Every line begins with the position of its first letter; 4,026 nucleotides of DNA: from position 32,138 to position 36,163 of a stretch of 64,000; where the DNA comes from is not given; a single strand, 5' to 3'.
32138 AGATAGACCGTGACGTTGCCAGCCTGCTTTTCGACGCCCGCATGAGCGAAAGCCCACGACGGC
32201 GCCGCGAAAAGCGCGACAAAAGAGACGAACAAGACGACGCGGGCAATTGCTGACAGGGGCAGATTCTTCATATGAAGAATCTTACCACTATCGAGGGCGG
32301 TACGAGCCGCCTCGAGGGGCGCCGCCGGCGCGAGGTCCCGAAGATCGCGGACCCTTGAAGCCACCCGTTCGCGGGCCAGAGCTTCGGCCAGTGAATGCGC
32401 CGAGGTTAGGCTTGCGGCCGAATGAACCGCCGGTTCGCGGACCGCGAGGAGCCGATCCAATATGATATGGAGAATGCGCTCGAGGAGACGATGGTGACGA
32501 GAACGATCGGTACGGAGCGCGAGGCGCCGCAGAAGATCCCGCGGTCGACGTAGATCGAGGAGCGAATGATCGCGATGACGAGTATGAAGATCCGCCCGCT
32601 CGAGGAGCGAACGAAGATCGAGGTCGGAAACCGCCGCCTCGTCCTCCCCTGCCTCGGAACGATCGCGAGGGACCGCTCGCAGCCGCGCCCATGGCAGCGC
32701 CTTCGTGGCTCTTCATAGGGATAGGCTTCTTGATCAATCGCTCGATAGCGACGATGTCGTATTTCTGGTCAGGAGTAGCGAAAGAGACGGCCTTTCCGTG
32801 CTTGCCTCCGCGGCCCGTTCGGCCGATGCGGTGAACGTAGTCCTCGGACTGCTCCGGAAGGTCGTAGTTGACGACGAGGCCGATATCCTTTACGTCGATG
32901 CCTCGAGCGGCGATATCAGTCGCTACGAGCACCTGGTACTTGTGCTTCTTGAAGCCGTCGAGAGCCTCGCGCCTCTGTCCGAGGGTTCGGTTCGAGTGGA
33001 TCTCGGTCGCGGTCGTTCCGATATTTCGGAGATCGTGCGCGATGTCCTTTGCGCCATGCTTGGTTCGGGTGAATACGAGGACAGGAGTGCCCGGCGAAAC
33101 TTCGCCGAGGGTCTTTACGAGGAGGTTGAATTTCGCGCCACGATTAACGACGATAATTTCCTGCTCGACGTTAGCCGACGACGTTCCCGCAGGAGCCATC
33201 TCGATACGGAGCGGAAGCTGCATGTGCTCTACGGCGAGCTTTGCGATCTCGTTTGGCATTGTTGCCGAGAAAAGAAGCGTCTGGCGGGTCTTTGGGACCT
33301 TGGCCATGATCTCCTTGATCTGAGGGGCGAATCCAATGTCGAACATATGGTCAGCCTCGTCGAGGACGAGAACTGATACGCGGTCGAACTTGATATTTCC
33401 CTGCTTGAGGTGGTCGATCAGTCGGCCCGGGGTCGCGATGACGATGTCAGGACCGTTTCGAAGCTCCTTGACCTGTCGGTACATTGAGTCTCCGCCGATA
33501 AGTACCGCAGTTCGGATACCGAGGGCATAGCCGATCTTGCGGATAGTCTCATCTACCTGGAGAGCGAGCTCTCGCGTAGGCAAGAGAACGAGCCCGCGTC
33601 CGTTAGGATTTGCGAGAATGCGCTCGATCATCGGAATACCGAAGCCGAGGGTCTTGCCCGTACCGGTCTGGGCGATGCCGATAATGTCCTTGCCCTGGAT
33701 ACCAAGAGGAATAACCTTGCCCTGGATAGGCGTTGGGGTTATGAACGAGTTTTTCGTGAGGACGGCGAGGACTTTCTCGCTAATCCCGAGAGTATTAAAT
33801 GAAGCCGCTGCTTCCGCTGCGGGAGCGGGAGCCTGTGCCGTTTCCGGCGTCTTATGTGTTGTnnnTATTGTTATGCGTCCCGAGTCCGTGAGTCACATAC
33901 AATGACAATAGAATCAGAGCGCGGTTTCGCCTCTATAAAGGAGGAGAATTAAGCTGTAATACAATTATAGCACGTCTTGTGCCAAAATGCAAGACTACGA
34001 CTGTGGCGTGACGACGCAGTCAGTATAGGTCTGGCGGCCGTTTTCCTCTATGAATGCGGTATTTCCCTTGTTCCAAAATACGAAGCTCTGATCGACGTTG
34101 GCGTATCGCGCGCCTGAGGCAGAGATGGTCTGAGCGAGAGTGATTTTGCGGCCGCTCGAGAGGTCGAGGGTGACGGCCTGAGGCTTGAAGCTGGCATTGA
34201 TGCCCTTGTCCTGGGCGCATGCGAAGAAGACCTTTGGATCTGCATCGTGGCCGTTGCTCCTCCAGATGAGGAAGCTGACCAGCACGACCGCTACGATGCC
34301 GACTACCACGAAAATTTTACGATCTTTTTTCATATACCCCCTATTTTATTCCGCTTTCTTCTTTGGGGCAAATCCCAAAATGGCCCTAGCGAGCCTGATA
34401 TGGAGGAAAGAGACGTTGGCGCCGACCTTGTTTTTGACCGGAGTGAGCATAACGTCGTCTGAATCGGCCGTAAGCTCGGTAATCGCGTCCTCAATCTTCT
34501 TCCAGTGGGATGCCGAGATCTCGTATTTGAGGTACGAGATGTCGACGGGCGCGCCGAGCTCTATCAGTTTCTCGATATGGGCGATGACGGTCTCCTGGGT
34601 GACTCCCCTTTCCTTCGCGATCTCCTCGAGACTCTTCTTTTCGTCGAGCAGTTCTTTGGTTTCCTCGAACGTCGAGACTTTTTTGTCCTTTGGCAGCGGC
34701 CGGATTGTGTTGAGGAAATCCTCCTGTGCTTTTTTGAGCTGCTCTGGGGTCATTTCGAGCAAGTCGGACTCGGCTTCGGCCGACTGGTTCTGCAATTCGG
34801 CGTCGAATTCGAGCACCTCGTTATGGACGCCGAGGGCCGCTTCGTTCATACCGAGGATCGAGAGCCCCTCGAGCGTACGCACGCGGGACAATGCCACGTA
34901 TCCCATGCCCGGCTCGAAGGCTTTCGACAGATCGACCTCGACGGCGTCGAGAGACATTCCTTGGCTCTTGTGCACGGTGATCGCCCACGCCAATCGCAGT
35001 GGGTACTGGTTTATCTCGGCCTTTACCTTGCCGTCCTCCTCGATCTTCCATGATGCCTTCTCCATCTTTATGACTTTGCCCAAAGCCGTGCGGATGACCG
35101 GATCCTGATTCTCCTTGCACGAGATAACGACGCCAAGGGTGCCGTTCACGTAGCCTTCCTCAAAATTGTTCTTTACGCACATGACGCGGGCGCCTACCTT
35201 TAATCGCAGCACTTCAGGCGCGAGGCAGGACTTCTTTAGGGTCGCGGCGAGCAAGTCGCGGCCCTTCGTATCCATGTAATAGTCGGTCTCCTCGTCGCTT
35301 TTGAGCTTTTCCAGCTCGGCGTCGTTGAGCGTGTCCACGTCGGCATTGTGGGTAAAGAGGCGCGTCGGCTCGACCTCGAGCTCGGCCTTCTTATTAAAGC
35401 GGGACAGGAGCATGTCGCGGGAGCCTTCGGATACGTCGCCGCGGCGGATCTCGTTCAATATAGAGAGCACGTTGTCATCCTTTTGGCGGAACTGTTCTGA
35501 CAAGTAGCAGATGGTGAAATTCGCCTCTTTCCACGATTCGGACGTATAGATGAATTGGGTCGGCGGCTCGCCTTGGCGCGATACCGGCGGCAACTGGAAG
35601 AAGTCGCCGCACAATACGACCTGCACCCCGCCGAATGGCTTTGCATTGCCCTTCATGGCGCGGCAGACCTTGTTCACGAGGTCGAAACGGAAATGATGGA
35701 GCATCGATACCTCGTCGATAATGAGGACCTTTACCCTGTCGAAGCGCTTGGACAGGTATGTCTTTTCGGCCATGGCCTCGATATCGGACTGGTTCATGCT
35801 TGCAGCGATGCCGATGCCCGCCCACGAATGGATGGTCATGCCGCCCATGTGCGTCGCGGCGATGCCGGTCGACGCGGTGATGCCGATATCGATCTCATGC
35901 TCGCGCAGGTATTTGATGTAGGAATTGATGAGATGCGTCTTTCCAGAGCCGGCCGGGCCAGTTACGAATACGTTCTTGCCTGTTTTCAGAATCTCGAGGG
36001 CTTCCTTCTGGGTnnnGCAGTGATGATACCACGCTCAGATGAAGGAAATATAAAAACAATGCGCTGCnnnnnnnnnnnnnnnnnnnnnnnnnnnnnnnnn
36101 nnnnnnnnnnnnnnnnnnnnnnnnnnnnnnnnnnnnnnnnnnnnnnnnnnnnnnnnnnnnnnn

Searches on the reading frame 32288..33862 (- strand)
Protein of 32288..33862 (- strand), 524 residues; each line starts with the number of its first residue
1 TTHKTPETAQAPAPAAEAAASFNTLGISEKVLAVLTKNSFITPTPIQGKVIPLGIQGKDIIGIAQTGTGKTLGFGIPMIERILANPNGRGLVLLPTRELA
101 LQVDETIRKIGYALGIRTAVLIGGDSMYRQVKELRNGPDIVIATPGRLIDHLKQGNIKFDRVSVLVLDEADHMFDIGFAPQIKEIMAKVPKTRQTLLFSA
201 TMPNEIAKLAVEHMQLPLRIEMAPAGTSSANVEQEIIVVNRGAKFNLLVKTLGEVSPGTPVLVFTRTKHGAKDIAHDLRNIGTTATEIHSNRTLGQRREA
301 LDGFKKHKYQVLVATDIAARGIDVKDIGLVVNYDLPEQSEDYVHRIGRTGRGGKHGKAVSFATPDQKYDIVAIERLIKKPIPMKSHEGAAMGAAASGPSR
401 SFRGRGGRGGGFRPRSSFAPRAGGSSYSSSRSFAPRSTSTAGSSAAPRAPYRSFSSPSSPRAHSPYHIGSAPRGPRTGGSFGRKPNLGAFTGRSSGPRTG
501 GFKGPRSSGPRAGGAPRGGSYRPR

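Call 65: search_protein_families(library=pfam, proteins=[window:32288-33862:-], max_evalue=0.00001)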
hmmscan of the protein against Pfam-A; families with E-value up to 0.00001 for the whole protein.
window:32288-33862:- (524 aa): 3 families
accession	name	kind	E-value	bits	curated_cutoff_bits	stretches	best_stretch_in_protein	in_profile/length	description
PF00270.35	DEAD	-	3.7e-51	173.6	26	1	44-208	1-166/167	DEAD/DEAH box helicase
PF00271.37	Helicase_C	-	3.2e-28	98.6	23.5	1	244-353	2-110/110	Helicase conserved C-terminal domain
PF04851.21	ResIII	-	5.9e-07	30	22.5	1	63-203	29-163/164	Type III restriction enzyme, res subunit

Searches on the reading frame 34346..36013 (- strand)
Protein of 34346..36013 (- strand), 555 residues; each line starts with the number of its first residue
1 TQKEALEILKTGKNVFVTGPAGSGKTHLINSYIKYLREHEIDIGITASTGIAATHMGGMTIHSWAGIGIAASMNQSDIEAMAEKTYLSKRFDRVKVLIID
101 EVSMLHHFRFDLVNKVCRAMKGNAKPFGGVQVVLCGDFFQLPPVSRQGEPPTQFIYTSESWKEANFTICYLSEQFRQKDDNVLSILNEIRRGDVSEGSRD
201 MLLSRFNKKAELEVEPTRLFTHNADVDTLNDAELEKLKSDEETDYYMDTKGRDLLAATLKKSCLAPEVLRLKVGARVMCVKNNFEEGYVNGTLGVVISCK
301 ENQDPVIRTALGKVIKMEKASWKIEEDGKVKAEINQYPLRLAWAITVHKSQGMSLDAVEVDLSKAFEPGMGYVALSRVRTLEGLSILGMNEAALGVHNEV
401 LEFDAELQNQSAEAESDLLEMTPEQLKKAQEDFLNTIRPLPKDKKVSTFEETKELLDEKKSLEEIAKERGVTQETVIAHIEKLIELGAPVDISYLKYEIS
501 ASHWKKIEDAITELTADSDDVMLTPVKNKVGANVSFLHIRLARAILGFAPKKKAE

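Call 65: search_protein_families(library=pfam, proteins=[window:34346-36013:-], max_evalue=0.00001)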
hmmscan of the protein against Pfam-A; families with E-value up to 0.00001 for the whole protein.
window:34346-36013:- (555 aa): 9 families
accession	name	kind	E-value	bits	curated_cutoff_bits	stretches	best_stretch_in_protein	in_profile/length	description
PF05970.20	PIF1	-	3.3e-40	138.5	25.9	1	10-181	20-193/223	PIF1-like helicase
PF14493.12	HTH_40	-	1.5e-19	70.5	27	1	448-543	1-89/89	Helix-turn-helix domain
PF13245.12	AAA_19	-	6.1e-16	59.3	25.1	1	2-145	1-133/134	AAA domain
PF13604.12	AAA_30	-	6.5e-16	59.1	27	1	2-196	6-175/191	AAA domain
PF21530.3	Pif1_2B_dom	-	2.2e-10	40.5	23.9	1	256-297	3-45/47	DNA helicase Pif1, 2B domain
PF01443.25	Viral_helicase1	-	8.9e-07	29.4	21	0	16-156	2-112/228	Viral superfamily 1 RNA helicase core domain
PF02689.20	Herpes_Helicase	-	9.1e-07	27.7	27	0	335-384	723-774/808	Helicase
PF13401.12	AAA_22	-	1.3e-06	29.2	27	1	11-136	4-122/130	AAA domain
PF00270.35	DEAD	-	5.2e-06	26.7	26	0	2-28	4-30/167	DEAD/DEAH box helicase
